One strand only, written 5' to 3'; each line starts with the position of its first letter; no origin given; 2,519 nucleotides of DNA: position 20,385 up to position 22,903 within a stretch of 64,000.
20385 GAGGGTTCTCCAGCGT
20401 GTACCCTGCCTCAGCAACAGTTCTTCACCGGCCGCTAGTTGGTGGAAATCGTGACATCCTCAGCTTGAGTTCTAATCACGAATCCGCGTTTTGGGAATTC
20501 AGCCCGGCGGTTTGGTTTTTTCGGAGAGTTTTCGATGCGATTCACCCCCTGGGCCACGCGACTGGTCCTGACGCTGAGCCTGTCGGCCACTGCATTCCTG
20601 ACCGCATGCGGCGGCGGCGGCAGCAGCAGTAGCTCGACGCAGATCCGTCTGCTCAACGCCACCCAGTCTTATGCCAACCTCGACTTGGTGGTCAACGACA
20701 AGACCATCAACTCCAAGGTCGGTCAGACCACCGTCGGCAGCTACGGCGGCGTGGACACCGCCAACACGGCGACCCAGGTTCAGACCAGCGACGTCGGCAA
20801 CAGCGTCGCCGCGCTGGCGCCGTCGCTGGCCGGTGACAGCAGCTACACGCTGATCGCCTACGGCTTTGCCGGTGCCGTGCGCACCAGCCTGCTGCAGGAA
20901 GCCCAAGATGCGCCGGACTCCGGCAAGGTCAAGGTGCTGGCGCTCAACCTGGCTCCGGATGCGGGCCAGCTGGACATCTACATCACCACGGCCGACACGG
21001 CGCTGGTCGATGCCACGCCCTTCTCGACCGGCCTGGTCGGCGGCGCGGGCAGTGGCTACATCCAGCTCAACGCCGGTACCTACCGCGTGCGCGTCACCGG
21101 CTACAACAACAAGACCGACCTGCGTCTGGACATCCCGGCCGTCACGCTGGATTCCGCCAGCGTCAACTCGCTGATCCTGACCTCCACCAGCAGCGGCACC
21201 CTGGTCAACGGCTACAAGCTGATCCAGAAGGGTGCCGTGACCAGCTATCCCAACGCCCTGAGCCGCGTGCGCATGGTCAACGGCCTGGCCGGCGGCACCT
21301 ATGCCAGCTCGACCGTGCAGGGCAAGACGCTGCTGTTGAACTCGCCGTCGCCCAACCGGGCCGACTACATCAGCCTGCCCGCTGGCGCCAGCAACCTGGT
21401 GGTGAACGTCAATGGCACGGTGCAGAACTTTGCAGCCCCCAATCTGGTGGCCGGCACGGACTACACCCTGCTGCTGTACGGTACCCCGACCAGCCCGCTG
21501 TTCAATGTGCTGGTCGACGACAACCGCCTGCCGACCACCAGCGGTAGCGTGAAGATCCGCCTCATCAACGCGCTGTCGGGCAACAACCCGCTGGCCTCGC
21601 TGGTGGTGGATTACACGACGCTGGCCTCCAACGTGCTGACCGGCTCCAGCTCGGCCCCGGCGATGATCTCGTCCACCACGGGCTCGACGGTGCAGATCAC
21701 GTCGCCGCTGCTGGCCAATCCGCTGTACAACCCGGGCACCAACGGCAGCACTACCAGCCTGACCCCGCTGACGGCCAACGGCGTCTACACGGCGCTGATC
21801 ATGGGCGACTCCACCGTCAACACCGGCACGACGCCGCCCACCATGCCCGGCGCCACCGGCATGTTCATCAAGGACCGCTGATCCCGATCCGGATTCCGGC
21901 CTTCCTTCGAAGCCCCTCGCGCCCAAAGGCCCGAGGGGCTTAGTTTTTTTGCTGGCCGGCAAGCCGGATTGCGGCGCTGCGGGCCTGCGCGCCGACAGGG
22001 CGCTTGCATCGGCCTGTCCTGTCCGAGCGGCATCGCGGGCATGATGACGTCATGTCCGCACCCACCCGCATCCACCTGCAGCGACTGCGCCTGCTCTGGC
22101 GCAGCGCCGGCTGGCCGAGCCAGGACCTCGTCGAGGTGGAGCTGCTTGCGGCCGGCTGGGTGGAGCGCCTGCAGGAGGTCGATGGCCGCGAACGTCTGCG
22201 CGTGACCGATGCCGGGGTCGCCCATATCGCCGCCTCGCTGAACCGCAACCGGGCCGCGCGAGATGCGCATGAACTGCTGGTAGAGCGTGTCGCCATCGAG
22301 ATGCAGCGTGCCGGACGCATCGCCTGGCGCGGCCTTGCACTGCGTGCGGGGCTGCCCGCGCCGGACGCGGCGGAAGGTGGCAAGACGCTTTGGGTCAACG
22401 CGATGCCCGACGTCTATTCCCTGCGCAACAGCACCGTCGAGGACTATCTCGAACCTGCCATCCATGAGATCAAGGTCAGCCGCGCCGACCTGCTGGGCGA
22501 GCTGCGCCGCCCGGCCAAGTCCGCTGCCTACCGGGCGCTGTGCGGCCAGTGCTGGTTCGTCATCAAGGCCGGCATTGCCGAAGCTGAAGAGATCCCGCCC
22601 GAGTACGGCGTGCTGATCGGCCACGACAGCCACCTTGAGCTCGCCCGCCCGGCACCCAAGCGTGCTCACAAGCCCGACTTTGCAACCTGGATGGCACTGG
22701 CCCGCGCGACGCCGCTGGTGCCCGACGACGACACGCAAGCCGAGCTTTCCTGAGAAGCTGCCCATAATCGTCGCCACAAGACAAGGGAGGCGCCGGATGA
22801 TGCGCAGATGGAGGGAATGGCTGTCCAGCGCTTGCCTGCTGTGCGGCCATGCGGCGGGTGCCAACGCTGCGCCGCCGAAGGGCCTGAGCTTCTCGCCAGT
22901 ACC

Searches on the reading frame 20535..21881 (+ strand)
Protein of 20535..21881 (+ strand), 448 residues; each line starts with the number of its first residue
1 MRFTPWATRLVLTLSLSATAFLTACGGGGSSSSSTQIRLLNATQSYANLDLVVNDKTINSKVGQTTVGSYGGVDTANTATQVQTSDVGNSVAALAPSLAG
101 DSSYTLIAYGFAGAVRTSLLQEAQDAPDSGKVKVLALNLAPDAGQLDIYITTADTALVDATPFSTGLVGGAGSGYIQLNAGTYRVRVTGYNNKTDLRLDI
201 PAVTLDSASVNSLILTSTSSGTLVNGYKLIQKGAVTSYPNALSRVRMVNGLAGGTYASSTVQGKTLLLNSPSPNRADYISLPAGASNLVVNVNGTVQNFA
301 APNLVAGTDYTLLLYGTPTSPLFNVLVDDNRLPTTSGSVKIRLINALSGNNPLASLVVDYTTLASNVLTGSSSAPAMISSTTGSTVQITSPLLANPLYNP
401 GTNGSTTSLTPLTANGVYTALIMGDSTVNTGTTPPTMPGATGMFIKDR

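Call 22: search_protein_families(library=pfam, proteins=[window:20535-21881:+], max_evalue=10)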
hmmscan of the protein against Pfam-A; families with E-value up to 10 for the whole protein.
window:20535-21881:+ (448 aa): 1 family
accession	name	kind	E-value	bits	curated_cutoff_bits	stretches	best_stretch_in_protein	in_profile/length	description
PF14344.12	DUF4397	-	1.8e-27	96.7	30.6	3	36-149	2-119/119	Domain of unknown function (DUF4397)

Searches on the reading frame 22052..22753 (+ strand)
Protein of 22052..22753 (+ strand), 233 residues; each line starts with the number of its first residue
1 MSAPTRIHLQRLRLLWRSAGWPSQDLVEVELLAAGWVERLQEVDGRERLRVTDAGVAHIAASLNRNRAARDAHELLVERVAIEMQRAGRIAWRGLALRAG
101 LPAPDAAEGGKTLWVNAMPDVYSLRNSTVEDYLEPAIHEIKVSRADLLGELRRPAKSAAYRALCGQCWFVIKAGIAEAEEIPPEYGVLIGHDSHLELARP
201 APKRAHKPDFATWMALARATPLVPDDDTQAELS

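Call 6: search_protein_families(library=pfam, proteins=[window:22052-22753:+], max_evalue=0.01)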
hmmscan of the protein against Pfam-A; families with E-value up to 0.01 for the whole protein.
window:22052-22753:+ (233 aa): 0 families

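Call 7: search_protein_families(library=ncbifam, proteins=[window:22052-22753:+], max_evalue=0.01)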
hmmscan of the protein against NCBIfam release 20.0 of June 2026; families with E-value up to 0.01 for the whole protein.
window:22052-22753:+ (233 aa): 0 families

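Call 21: search_protein_families(library=padloc, proteins=[window:22052-22753:+], max_evalue=0.01)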
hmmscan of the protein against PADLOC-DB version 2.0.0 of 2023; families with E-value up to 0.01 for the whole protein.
window:22052-22753:+ (233 aa): 0 families

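Call 22: search_protein_families(library=pfam, proteins=[window:22052-22753:+], max_evalue=10)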
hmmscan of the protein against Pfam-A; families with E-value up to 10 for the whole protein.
window:22052-22753:+ (233 aa): 0 families

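Call 23: search_solved_structures(query=window:22052-22753:+, max_evalue=10)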
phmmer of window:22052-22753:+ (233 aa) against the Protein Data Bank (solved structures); distinct sequences matched with E-value up to 10: 0.

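Call 25: find_homologous_proteins(query=window:22052-22753:+, max_evalue=0.001)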
Query window:22052-22753:+ (233 aa): 4625 proteins with E <= 0.001 among 8000 candidates; the best 120 are listed.
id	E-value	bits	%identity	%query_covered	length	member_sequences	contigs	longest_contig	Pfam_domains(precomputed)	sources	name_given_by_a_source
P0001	6.8e-142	489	95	100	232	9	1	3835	-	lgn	-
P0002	9.8e-133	459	89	100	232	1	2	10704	-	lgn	-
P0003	2.8e-131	454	89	100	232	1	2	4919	-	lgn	-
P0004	1.9e-130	452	91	100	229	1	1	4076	-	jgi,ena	-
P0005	4.2e-130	450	89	100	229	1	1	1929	-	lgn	-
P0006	8.9e-130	449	88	100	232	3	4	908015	-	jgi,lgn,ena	-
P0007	1.2e-129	449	87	100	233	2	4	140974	-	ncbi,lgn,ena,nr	ncbi:MAG: hypothetical protein JNL93_06130 [Pelomonas sp.]|nr:hypothetical protein [Roseateles sp.]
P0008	1.2e-129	449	86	100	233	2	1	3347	-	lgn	-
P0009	1.6e-129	449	88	100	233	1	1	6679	-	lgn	-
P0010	4.6e-129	447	88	100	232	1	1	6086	-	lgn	-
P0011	1.2e-128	446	88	100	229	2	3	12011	-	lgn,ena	-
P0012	1.7e-128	445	90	100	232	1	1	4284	-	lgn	-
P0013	2.2e-128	445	85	100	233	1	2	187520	-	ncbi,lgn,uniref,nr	ncbi:hypothetical protein [Roseateles puraquae]|uniref:Uncharacterized protein n=1 Tax=Roseateles pu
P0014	2.4e-128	445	88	100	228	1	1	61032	-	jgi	jgi:hypothetical protein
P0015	2.6e-128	445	87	100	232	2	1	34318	-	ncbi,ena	-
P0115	6.7e-112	391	79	100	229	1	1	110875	-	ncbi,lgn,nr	ncbi:MAG: hypothetical protein GXC94_16070 [Comamonadaceae bacterium]|nr:hypothetical protein [Comam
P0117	4.3e-111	388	79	100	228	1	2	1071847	-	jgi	-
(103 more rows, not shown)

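Call 26: find_encoding_contigs(protein=P0115, flank=8000, max_places=2)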
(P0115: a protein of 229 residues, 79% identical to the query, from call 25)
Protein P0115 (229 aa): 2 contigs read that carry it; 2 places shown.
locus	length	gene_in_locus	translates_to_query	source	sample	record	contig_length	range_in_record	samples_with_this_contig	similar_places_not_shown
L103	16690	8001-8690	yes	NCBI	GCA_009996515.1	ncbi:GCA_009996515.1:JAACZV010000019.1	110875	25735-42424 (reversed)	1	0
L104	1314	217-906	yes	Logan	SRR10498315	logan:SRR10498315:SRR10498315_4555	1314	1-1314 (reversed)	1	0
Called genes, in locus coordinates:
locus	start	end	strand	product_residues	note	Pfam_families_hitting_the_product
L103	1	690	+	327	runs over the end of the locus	PF13621:Cupin_8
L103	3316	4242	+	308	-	PF01379:Porphobil_deam, PF03900:Porphobil_deamC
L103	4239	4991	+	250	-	PF02602:HEM4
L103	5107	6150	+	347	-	PF04375:HemX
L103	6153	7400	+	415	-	PF07219:HemY_N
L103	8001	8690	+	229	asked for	-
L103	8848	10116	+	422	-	PF01546:Peptidase_M20, PF07687:M20_dimer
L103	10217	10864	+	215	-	PF03458:Gly_transporter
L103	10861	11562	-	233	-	PF00005:ABC_tran, PF02463:SMC_N (faint), PF13304:AAA_21 (weak)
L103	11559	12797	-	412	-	PF12704:MacB_PCD, PF02687:FtsX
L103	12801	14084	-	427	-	PF25917:BSH_RND (weak), PF25954:Beta-barrel_RND_2, PF25967:RND-MFP_C, PF25989:YknX_C (weak)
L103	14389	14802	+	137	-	PF01272:GreA_GreB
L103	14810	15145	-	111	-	PF03334:PhaG_MnhG_YufB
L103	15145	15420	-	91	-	PF04066:MrpF_PhaF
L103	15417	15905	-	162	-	PF01899:MNHE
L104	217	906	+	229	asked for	-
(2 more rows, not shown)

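Call 27: find_encoding_contigs(protein=P0117, flank=8000, max_places=2)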
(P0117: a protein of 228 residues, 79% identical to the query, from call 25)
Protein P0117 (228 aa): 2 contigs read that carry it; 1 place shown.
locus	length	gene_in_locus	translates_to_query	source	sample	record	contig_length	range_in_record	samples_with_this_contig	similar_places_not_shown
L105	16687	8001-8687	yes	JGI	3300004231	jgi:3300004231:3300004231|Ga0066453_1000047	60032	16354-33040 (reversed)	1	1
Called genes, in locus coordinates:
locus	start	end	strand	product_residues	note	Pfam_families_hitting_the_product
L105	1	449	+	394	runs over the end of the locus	PF01168:Ala_racemase_N, PF14031:D-ser_dehydrat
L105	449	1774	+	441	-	PF01946:Thi4 (weak), PF01266:DAO, PF12831:FAD_oxidored (faint), PF13450:NAD_binding_8 (weak)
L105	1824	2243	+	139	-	PF01042:Ribonuc_L-PSP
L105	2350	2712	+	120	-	PF00165:HTH_AraC (weak), PF12833:HTH_18, PF00165:HTH_AraC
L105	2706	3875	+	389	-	PF01546:Peptidase_M20, PF07687:M20_dimer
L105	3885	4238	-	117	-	PF05899:Cupin_3, PF07883:Cupin_2 (weak)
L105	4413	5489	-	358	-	PF03929:PepSY_TM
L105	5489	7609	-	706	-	PF07715:Plug, PF00593:TonB_dep_Rec_b-barrel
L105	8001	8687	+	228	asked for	-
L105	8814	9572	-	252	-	PF00005:ABC_tran, PF02463:SMC_N (faint), PF13304:AAA_21 (weak)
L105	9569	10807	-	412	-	PF12704:MacB_PCD, PF02687:FtsX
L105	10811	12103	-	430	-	PF25989:YknX_C (faint), PF25917:BSH_RND (weak), PF25954:Beta-barrel_RND_2 (weak), PF25967:RND-MFP_C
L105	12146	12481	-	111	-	PF03334:PhaG_MnhG_YufB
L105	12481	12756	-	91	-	PF04066:MrpF_PhaF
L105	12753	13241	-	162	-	PF01899:MNHE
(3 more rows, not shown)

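Call 56: predict_structure(alignment_id=A2)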
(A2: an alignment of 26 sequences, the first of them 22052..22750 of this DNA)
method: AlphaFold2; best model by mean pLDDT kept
length: 233 residues; sequences in the alignment: 26
mean_pLDDT: 54.0   pTM: 0.40
mean pLDDT of the five models: 54.0, 53.8, 52.4, 50.5, 48.4
residues with pLDDT >= 90: 7; 70-90: 53; 50-70: 52; < 50: 121
segments of 3 or more residues with pLDDT < 50: 75-165, 192-195, 214-233
pLDDT, mean of each block of 10 residues (from residue 1): 81 76 77 90 85 86 68 49 39 30 40 36 30 33 31 33 49 60 63 57 53 45 36 33
secondary structure, 60 per line:
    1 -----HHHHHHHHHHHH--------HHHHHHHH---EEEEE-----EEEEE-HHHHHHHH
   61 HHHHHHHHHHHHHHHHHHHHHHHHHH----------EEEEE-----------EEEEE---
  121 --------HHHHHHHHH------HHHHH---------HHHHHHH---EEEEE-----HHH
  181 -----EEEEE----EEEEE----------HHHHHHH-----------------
elements in order: H6-17 H26-33 E37-41 E47-51 H53-86 E97-101 E113-117 H129-137 H144-148 H158-164 E168-172 E186-190 E195-199 H210-216

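Call 58: search_solved_structures(query=A2, max_evalue=10)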
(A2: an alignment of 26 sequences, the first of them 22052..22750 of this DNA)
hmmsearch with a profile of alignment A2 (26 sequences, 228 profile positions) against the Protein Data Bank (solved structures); distinct sequences matched with E-value up to 10: 0.

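Call 59: search_protein_families(library=phrogs, proteins=[window:22052-22753:+], max_evalue=0.1)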
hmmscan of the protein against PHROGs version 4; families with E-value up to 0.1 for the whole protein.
window:22052-22753:+ (233 aa): 5 families
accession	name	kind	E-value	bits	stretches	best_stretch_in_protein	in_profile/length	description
phrog_14517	-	unknown function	5.7e-12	46.7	1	138-217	63-143/296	-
phrog_5429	-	DNA, RNA and nucleotide metabolism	8.5e-10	39.8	1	137-195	69-127/176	DNA repair protein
phrog_2776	-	unknown function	2.7e-06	28.2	1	138-208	59-127/181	-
phrog_631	-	unknown function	0.011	16.4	1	118-188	58-123/260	-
phrog_9263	-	unknown function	0.014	16.4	1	118-188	97-161/230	-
